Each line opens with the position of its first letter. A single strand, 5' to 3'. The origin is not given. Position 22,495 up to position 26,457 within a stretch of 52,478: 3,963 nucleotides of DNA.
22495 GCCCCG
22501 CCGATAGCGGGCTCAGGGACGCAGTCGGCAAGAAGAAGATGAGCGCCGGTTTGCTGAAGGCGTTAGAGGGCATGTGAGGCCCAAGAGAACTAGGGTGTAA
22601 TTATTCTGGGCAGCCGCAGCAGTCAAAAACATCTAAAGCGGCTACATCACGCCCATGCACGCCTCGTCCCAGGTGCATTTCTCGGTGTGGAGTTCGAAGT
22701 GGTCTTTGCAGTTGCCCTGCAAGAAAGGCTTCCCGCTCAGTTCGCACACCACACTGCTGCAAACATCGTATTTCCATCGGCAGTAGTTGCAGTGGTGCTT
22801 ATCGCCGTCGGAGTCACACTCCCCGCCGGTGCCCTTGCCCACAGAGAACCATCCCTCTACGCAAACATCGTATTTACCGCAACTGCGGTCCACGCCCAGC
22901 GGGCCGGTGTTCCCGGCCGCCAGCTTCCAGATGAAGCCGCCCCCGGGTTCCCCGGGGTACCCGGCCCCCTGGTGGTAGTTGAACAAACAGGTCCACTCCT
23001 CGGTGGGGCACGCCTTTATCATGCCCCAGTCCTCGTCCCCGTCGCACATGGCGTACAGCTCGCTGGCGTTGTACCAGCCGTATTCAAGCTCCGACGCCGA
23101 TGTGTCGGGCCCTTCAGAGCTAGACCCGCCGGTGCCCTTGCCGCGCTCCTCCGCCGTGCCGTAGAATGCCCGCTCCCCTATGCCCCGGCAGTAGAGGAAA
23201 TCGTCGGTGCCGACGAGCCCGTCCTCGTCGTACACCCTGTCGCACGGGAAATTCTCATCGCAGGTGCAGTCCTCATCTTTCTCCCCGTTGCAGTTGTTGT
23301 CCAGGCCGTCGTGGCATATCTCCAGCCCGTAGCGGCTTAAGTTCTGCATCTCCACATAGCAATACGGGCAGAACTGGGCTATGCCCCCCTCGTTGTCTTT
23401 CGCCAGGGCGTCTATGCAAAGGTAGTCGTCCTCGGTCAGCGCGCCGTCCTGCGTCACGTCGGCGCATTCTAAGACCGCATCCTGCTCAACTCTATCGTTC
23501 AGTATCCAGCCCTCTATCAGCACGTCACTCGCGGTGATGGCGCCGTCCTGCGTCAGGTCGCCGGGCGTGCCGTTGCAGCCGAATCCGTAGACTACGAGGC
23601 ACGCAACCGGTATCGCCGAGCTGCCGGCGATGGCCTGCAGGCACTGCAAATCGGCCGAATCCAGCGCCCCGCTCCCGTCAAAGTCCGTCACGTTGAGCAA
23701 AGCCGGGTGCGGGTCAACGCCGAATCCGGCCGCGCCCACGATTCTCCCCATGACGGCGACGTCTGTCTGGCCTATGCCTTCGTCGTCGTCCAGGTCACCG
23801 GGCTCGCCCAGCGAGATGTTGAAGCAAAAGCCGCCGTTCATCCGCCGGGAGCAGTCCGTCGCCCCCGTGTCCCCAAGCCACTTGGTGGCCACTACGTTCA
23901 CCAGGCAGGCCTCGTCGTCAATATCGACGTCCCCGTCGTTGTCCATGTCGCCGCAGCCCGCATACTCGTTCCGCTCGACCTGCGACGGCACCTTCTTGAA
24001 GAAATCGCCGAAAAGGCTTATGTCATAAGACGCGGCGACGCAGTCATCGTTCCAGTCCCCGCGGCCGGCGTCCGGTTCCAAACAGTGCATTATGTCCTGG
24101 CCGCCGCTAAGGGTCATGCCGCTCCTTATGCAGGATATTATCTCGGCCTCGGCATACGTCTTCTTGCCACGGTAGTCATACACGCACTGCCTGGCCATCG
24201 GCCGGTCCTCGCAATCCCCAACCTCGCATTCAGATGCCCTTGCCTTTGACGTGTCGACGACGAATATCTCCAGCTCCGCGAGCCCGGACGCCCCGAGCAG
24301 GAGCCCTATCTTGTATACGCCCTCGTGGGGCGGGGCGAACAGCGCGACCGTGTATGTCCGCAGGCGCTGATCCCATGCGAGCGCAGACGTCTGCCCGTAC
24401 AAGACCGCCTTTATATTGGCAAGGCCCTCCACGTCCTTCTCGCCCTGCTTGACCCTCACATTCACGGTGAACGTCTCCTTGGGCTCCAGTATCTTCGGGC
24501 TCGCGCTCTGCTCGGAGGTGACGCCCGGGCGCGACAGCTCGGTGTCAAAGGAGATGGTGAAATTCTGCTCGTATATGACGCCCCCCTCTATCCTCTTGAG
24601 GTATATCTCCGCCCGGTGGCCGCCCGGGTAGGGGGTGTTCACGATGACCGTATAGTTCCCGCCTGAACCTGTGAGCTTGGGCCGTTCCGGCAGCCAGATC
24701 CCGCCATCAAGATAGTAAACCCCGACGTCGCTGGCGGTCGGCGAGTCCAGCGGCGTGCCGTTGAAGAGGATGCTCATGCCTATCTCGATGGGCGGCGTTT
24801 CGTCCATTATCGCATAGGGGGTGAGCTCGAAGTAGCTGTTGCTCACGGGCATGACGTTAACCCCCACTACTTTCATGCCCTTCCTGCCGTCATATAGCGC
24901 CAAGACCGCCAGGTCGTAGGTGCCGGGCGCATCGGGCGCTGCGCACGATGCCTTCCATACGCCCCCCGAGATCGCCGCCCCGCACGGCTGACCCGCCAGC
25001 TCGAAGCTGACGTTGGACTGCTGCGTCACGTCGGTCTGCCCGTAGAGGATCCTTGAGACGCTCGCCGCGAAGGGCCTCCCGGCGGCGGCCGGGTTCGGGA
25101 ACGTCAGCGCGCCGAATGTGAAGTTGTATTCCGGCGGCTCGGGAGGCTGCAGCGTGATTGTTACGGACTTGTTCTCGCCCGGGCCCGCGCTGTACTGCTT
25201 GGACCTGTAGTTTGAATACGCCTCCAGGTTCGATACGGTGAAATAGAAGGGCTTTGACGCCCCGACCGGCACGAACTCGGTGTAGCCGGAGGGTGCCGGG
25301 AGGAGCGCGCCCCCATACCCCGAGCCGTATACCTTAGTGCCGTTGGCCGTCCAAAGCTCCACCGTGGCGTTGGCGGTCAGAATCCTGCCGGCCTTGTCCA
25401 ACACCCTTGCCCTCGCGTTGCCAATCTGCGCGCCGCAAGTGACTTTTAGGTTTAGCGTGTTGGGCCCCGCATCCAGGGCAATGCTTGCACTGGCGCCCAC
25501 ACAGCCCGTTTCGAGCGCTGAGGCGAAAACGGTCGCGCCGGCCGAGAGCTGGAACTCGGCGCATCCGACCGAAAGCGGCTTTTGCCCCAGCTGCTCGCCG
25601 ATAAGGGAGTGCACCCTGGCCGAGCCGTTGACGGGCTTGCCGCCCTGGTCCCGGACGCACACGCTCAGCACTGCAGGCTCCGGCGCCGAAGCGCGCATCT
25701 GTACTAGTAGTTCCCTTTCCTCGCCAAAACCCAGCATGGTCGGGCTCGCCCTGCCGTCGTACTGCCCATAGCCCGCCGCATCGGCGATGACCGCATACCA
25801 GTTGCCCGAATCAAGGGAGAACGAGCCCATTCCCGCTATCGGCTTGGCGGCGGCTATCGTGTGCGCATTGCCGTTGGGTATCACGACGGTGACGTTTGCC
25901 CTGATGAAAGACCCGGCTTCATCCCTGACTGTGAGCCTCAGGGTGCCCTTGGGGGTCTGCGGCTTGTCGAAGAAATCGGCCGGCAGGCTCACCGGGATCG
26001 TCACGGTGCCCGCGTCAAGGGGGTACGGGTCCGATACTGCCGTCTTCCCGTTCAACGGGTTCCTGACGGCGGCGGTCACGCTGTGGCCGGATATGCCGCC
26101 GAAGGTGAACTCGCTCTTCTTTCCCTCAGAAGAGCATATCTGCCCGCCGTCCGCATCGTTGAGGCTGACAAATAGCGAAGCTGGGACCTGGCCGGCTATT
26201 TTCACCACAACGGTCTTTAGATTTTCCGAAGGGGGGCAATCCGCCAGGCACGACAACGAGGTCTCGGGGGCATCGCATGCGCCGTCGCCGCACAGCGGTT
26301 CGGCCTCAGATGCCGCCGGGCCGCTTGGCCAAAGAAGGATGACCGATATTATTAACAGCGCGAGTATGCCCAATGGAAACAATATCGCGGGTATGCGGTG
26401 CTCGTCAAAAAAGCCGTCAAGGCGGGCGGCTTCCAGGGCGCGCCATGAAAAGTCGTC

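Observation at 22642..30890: Tandem pair of giant paralogous N-terminally anchored, Cys-rich surface proteins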

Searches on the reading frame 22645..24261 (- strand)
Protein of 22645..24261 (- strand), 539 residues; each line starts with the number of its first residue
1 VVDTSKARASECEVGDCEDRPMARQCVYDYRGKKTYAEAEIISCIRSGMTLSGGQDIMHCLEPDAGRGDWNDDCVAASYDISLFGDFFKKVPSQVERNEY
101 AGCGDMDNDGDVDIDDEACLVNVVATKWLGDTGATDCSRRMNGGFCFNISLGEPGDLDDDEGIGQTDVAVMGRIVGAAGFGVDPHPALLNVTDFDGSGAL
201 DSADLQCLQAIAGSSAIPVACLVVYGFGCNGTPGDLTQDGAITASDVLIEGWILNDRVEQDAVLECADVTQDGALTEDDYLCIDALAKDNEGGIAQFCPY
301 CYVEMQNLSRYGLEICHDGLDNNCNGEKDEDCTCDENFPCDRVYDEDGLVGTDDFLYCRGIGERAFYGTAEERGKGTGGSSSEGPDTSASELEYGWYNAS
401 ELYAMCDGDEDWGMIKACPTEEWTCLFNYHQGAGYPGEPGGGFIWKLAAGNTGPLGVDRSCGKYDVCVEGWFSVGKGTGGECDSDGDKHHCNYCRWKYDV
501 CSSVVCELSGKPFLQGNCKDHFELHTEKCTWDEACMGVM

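Call 65: predict_structure(alignment_id=A4)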
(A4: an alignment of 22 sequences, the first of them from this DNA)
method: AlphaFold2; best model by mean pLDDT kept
length: 539 residues; sequences in the alignment: 22
mean_pLDDT: 78.8   pTM: 0.58
mean pLDDT of the five models: 78.8, 76.5, 75.3, 74.5, 73.9
residues with pLDDT >= 90: 236; 70-90: 161; 50-70: 53; < 50: 89
segments of 3 or more residues with pLDDT < 50: 367-389, 450-463, 477-489, 501-539
pLDDT, mean of each block of 10 residues (from residue 1): 89 90 94 86 89 88 94 95 94 94 95 97 96 89 96 93 94 96 94 95 97 93 92 85 91 93 86 88 88 77 72 80 68 85 86 88 60 41 43 88 88 83 81 63 75 44 58 50 44 59 42 35 38 35
secondary structure, 60 per line:
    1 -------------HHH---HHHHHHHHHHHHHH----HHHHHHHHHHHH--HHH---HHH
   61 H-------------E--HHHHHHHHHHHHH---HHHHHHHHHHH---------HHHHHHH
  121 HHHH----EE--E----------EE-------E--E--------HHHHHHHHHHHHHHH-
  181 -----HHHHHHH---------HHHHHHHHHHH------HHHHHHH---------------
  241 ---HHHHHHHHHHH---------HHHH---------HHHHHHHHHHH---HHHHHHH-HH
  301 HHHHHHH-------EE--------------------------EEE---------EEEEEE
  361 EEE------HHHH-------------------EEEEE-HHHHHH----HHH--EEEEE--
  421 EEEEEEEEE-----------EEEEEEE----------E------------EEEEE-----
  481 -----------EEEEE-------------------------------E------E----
elements in order: H20-33 H38-49 H58-61 H78-90 H94-104 H114-124 H165-179 H186-192 H202-212 H219-225 H244-254 H264-267 H277-287 H291-297 H299-307 E343-345 E355-363 H370-373 E393-397 H399-404 E414-418 E421-429 E441-447 E471-475 E492-496

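Call 67: fold_search(model_id=the predicted structure, library=pdb)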
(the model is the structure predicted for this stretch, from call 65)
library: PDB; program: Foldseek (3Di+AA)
matches with E <= 10: 33; with E <= 0.001: 0
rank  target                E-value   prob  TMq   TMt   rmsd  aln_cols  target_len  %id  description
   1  8x39_A                2.7e-03  1.00  0.11  0.42  13.7       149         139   23  Crystal structure of cellulosomal double-dockerin module of Clo1313_0689 from Clostridium thermocellum (released 2024-04-03)
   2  8x39_B                3.4e-03  1.00  0.11  0.42  13.8       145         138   23  Crystal structure of cellulosomal double-dockerin module of Clo1313_0689 from Clostridium thermocellum (released 2024-04-03)
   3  8x3a_MODEL_1_A        1.1e-02  0.99  0.11  0.37  14.1       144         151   22  Solution NMR structure of cellulosomal double-dockerin module of Clo1313_0689 from Clostridium thermocellum (released 2024-04-03)
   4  4fl4_G                1.4e-01  0.99  0.10  0.63   3.7        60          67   25  Scaffoldin conformation and dynamics revealed by a ternary complex from the Clostridium thermocellum cellulosome (released 2012-06-27)
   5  5lxv_B                2.9e-01  0.99  0.09  0.69   2.2        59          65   24  Crystal structure of Ruminococcus flavefaciens scaffoldin C cohesin in complex with a dockerin from an uncharacterized (released 2016-10-19)
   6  4fl4_A                3.6e-01  0.93  0.09  0.58   3.6        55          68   27  Scaffoldin conformation and dynamics revealed by a ternary complex from the Clostridium thermocellum cellulosome (released 2012-06-27)
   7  6kge_B                4.5e-01  0.91  0.08  0.62   4.5        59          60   32  Crystal structure of CaDoc0917(R16D)-CaCohA2 complex at pH 5.5 (released 2020-07-08)
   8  5nrk_B                5.1e-01  0.93  0.10  0.64   3.8        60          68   22  Crystal structure of the sixth cohesin from Acetivibrio cellulolyticus' scaffoldin B in complex with Cel5 dockerin S15 (released 2018-01-31)
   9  4fl4_J                6.3e-01  0.87  0.09  0.59   3.3        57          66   28  Scaffoldin conformation and dynamics revealed by a ternary complex from the Clostridium thermocellum cellulosome (released 2012-06-27)
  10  4dh2_B                7.1e-01  0.89  0.10  0.61   4.0        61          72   18  Crystal structure of Coh-OlpC(Cthe_0452)-Doc435(Cthe_0435) complex: A novel type I Cohesin-Dockerin complex from Clost (released 2012-11-28)
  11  6kge_D                7.5e-01  0.90  0.09  0.68   3.8        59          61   25  Crystal structure of CaDoc0917(R16D)-CaCohA2 complex at pH 5.5 (released 2020-07-08)
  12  6kgf_D                8.4e-01  0.95  0.11  0.83   2.7        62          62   22  Crystal structure of CaDoc0917(R16D)-CaCohA2 complex at pH 8.2 (released 2020-07-08)
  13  6kgc_B                8.8e-01  0.84  0.09  0.67   3.7        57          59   26  Crystal structure of CaDoc0917(R49D)-CaCohA2 complex at pH 5.4 (released 2020-07-08)
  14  2vn5_D                9.9e-01  0.87  0.09  0.72   2.0        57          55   21  The Clostridium cellulolyticum dockerin displays a dual binding mode for its cohesin partner (released 2008-05-20)
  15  2ccl_B                1.0e+00  0.84  0.09  0.65   2.8        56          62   27  THE S45A, T46A MUTANT OF THE TYPE I COHESIN-DOCKERIN COMPLEX FROM THE CELLULOSOME OF CLOSTRIDIUM THERMOCELLUM (released 2007-02-13)
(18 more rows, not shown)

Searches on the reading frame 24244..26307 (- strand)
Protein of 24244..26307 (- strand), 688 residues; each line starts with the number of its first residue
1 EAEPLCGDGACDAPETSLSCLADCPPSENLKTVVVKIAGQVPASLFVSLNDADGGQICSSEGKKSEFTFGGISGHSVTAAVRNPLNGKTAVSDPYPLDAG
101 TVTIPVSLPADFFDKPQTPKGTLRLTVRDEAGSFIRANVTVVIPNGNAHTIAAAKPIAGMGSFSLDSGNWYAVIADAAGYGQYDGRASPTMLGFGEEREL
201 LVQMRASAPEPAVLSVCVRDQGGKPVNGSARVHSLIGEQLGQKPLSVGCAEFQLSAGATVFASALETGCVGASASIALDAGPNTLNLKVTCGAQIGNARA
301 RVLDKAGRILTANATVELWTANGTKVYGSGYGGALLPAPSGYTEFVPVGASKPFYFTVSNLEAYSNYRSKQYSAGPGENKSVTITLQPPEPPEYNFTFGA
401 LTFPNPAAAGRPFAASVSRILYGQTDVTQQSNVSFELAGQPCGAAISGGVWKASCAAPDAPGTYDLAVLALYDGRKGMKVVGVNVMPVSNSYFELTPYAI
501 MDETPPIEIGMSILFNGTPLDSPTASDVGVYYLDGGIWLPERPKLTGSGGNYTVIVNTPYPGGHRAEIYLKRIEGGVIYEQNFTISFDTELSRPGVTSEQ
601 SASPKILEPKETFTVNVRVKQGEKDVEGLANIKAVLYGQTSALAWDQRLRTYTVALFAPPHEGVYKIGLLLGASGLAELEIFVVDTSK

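Call 76: predict_structure(alignment_id=A5)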
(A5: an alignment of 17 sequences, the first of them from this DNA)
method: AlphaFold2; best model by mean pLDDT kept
length: 688 residues; sequences in the alignment: 17
mean_pLDDT: 84.3   pTM: 0.48
mean pLDDT of the five models: 84.3, 83.7, 83.4, 83.1, 82.9
residues with pLDDT >= 90: 242; 70-90: 387; 50-70: 45; < 50: 14
segments of 3 or more residues with pLDDT < 50: 115-117, 206-211
pLDDT, mean of each block of 10 residues (from residue 1): 62 70 65 85 88 81 85 83 86 83 88 67 91 86 73 85 89 82 83 86 60 83 80 72 85 79 70 77 82 68 90 92 85 86 87 89 88 83 83 80 90 92 89 92 86 93 94 91 90 88 88 92 91 89 90 91 92 89 91 76 88 89 85 87 82 88 92 87 85
secondary structure, 60 per line:
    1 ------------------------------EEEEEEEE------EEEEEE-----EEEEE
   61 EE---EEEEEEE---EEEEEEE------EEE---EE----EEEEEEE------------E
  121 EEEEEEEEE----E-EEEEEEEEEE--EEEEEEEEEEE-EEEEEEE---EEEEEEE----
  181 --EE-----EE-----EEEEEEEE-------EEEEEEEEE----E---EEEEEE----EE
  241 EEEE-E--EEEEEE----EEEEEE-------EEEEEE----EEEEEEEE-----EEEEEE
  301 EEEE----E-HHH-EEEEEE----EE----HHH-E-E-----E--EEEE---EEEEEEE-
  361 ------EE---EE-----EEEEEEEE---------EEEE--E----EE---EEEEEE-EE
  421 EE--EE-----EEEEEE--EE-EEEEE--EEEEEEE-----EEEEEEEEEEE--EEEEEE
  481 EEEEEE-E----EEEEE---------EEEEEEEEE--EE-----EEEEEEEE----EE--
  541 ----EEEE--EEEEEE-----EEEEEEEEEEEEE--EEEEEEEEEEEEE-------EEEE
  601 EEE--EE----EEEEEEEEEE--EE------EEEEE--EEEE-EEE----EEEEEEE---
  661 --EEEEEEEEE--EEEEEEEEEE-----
elements in order (helices of 4 or more, strands of 3 or more residues): E31-38 E45-50 E56-62 E66-72 E76-82 E89-91 E101-107 E120-129 E136-145 E148-158 E160-166 E170-176 E197-204 E212-220 E229-234 E239-244 E249-254 E259-264 E272-277 E282-289 E295-304 E315-320 E346-349 E353-359 E379-386 E396-399 E412-417 E419-422 E432-437 E443-447 E450-456 E462-472 E475-486 E493-497 E507-515 E525-532 E545-548 E551-556 E562-574 E577-589 E597-603 E612-621 E632-636 E639-642 E644-646 E651-657 E663-671 E674-683

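Call 78: fold_search(model_id=the predicted structure, library=pdb)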
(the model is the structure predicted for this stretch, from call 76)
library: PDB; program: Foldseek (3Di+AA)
matches with E <= 10: 1916; with E <= 0.001: 339
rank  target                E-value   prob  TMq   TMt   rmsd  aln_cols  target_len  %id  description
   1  8k53_A                2.0e-14  1.00  0.17  0.15  48.6       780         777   10  Structure of the Dimeric Human CNTN2 Ig 1-6-FNIII 1-2 Domain in an Asymmetric State (released 2023-12-06)
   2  3dmk_A                1.3e-12  1.00  0.13  0.12  45.5       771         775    9  Crystal structure of Down Syndrome Cell Adhesion Molecule (DSCAM) isoform 1.30.30, N-terminal eight Ig domains (released 2008-10-07)
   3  7q60                  1.5e-12  1.00  0.12  0.08  35.7       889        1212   11  Structure of TEV cleaved A2ML1 (A2ML1-TE) (released 2022-04-20)
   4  7q61_A                4.1e-12  1.00  0.11  0.07  36.5       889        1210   11  Structure of TEV conjugated A2ML1 (A2ML1-TC) (released 2022-04-20)
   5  9u62_E                4.5e-12  1.00  0.15  0.08  26.9       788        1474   10  AP pathways C3 convertase C3bBbP and C3 complex (released 2026-01-14)
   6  6fwv_A                5.2e-12  1.00  0.11  0.14  31.8       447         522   11  The Bacillus anthracis TIE protein (released 2018-08-08)
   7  7q1y_A                6.2e-12  1.00  0.11  0.07  36.3       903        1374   11  X-ray structure of human A2ML1 (released 2022-04-20)
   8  6tav_B                6.2e-12  1.00  0.09  0.06  37.9       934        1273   10  Crystal structure of endopeptidase-induced alpha2-macroglobulin (released 2021-05-12)
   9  3b43                  9.0e-12  1.00  0.12  0.14  64.4       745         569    8  I-band fragment I65-I70 from titin (released 2008-01-22)
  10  7q62_B                9.5e-12  1.00  0.11  0.09  36.6       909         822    9  Structure of TEV cleaved A2ML1 dimer (A2ML1-TT dimer) (released 2022-04-20)
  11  9ba4_A                1.1e-11  1.00  0.12  0.09  50.7       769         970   11  Full-length cross-linked Contactin 2 (CNTN2) (released 2024-07-17)
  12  9qk2_F                1.3e-11  1.00  0.15  0.16  24.9       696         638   10  Structure of the Complement classical and lectin pathway C3 convertase in complex with substrate C3 (released 2025-12-24)
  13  8s3o_A                1.6e-11  1.00  0.13  0.08  35.5       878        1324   11  Structure of native human CD109 (released 2025-03-05)
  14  6tav_C                1.6e-11  1.00  0.10  0.06  37.3       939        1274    8  Crystal structure of endopeptidase-induced alpha2-macroglobulin (released 2021-05-12)
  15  6fwv_B                2.7e-11  1.00  0.11  0.15  31.2       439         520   12  The Bacillus anthracis TIE protein (released 2018-08-08)
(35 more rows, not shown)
